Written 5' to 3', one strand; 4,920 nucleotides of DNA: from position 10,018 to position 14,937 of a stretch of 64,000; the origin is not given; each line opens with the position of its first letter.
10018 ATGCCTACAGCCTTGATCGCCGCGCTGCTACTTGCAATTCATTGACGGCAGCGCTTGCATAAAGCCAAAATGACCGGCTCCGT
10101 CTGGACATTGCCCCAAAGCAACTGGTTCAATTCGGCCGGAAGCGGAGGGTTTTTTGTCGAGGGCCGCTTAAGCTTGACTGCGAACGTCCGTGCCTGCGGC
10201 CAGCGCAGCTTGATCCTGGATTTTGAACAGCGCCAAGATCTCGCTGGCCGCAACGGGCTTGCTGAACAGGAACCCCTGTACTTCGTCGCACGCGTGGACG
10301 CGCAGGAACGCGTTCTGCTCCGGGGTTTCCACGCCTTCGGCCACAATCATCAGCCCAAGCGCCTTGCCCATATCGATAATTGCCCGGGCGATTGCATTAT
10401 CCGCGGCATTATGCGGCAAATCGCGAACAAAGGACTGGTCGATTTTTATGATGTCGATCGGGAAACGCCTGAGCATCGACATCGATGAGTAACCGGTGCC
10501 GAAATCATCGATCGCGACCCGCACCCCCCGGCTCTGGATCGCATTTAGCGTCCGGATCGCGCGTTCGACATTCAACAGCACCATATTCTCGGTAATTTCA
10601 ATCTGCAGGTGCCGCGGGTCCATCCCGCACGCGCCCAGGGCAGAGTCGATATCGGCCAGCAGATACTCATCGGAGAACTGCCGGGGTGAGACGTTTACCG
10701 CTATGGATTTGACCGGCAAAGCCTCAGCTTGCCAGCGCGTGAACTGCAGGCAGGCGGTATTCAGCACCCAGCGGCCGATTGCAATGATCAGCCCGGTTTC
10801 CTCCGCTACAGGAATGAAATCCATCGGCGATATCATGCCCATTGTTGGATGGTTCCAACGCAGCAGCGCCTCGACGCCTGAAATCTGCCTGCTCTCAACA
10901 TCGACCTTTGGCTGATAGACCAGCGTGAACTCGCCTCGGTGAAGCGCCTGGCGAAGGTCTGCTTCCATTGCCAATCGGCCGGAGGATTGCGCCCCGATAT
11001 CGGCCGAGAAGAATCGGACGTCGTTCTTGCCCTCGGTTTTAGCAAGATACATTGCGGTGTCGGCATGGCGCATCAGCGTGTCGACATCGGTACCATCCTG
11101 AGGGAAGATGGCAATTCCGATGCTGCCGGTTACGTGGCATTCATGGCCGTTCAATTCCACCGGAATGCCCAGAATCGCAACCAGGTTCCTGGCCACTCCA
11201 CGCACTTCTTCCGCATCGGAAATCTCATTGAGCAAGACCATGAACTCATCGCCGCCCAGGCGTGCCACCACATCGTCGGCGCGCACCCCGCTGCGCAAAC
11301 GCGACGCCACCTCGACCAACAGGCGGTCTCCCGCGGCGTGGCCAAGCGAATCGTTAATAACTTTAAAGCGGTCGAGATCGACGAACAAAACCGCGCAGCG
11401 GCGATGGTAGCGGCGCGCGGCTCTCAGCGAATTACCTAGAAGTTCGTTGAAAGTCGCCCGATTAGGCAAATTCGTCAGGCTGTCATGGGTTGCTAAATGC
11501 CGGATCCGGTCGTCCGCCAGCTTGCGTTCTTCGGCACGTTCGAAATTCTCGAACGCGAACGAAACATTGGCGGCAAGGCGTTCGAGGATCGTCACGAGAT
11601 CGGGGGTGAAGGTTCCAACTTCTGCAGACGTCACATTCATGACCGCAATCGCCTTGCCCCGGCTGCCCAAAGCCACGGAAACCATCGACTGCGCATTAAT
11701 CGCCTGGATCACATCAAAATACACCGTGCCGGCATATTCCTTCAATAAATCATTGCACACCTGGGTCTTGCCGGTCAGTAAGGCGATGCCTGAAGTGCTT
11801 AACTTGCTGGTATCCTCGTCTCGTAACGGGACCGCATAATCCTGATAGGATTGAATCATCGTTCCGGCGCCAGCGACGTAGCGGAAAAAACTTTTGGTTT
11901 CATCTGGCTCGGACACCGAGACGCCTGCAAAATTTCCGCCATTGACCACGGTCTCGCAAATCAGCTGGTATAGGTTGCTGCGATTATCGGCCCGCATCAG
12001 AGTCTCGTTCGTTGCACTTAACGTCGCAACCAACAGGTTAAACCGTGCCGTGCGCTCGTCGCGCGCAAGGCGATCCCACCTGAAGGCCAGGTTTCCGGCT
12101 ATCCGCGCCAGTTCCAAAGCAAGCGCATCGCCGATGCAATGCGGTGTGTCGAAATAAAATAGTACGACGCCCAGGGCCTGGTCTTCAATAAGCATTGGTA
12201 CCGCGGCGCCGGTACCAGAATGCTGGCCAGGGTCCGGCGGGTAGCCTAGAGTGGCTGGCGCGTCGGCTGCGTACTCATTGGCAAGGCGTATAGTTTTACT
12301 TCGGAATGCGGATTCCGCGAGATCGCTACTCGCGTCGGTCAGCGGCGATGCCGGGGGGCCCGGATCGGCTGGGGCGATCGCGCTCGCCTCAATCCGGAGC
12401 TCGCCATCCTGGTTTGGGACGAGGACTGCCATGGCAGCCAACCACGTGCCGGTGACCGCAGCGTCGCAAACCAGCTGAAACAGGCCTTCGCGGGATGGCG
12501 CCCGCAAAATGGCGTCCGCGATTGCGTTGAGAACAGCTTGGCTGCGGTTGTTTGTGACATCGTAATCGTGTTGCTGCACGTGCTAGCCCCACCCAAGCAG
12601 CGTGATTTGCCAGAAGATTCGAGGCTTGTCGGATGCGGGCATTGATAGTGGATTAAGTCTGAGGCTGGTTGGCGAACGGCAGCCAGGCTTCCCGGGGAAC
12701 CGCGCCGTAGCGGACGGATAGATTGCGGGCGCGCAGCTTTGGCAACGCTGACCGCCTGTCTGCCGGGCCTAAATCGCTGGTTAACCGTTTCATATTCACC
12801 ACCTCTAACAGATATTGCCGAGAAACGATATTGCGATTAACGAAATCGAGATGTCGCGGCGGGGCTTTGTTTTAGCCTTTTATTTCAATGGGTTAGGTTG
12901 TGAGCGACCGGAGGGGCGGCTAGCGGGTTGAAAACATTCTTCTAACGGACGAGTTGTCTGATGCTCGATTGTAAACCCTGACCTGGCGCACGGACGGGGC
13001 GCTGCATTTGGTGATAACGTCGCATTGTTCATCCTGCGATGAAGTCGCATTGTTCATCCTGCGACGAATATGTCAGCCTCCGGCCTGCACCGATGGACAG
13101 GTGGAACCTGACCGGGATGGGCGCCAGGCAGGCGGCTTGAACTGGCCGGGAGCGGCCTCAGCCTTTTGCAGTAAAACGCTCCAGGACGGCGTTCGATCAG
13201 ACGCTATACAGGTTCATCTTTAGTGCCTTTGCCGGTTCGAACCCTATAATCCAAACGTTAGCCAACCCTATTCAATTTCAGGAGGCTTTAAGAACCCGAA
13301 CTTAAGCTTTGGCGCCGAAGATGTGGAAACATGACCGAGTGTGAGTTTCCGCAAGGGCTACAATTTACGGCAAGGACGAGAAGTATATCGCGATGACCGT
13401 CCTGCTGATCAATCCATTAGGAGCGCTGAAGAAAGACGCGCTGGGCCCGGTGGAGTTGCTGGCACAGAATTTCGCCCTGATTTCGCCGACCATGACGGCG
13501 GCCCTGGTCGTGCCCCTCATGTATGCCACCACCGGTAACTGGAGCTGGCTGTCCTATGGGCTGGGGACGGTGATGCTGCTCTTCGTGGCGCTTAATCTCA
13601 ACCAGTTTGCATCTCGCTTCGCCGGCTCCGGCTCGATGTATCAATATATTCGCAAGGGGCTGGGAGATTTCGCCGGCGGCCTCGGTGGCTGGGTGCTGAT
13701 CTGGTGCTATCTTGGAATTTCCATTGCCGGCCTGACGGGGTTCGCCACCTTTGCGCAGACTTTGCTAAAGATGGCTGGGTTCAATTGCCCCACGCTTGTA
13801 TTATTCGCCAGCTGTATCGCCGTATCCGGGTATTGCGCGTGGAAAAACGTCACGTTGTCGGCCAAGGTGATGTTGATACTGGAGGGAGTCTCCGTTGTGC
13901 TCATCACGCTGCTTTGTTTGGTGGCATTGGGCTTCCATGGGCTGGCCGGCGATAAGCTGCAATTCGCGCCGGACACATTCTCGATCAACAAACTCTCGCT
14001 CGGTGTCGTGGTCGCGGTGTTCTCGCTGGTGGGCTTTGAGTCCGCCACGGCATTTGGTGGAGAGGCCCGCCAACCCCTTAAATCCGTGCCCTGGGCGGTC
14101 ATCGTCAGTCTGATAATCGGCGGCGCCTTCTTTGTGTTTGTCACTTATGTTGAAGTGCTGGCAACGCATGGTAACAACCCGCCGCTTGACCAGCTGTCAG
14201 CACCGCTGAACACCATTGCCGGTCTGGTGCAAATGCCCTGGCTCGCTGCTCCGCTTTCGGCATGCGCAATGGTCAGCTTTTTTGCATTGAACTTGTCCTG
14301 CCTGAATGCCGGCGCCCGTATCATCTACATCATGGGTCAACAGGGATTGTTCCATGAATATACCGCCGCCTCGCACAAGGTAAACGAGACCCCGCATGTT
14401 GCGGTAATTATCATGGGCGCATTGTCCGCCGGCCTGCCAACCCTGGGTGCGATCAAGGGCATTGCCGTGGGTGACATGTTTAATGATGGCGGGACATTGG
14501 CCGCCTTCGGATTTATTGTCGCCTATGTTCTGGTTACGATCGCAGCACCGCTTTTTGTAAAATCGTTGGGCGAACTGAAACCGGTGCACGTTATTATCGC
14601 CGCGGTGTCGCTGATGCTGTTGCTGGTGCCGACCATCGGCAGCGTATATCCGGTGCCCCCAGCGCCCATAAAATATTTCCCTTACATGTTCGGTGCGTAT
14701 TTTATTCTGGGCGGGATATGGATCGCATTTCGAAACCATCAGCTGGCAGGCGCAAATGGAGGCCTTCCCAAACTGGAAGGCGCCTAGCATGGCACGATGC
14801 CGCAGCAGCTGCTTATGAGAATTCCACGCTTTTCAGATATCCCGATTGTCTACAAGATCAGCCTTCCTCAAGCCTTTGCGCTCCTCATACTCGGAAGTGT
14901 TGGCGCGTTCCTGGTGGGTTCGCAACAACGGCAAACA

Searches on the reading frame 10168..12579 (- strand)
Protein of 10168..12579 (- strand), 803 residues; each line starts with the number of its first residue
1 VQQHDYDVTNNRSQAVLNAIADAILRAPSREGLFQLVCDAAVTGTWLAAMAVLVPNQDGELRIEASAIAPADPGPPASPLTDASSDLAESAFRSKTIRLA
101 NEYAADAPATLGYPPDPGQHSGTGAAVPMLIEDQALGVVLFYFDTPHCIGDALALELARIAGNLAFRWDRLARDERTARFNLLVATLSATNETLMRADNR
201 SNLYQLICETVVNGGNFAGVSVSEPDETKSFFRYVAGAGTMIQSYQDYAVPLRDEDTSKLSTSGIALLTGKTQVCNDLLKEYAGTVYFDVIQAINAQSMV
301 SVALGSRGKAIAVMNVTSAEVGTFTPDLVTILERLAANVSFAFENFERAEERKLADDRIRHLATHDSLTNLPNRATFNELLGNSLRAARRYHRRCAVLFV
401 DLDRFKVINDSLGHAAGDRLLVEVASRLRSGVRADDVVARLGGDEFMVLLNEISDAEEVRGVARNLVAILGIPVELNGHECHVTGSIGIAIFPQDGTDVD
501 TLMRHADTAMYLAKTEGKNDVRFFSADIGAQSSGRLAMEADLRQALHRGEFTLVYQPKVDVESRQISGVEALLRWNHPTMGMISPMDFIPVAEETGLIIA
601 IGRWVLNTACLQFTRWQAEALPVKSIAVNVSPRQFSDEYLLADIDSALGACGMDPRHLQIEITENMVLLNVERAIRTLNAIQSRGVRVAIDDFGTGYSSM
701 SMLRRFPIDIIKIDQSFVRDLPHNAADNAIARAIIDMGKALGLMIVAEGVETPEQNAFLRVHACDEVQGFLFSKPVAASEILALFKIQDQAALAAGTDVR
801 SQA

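Call 7: search_protein_families(library=pfam, proteins=[window:10168-12579:-])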
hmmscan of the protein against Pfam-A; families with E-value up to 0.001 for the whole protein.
window:10168-12579:- (803 aa): 5 families
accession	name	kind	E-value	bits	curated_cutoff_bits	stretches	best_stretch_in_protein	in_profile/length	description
PF00563.25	EAL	-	1.8e-73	247.3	31.3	1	540-775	2-236/236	EAL domain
PF00990.26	GGDEF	-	1.3e-52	178.3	23.8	1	363-519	1-160/161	Diguanylate cyclase, GGDEF domain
PF13185.12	GAF_2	-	5.4e-20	72.4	28.6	2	201-344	5-136/136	GAF domain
PF01590.32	GAF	-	8e-08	33.3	22.4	1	257-342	48-132/133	GAF domain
PF13492.12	GAF_3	-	0.00081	20.2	27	0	47-146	19-105/129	GAF domain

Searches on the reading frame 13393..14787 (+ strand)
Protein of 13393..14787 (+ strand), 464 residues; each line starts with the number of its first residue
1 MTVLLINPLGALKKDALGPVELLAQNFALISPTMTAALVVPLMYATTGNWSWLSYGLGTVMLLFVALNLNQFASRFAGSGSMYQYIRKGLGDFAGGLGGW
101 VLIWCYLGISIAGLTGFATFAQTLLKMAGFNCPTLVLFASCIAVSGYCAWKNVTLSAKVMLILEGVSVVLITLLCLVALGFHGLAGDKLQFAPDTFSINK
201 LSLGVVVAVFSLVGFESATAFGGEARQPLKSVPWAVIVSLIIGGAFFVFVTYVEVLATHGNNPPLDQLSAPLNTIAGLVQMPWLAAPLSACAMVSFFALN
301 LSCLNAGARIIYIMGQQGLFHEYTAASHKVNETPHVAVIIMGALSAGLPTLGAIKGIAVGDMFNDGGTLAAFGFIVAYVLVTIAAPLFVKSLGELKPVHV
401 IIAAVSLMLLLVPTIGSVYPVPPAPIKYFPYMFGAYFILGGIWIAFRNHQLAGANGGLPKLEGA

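Call 7: search_protein_families(library=pfam, proteins=[window:13393-14787:+])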
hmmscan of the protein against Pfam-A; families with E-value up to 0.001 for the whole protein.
window:13393-14787:+ (464 aa): 1 family
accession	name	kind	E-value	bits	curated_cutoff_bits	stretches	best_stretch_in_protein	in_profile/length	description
PF00324.27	AA_permease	-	4.6e-20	72.2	24.6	1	44-416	25-413/470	Amino acid permease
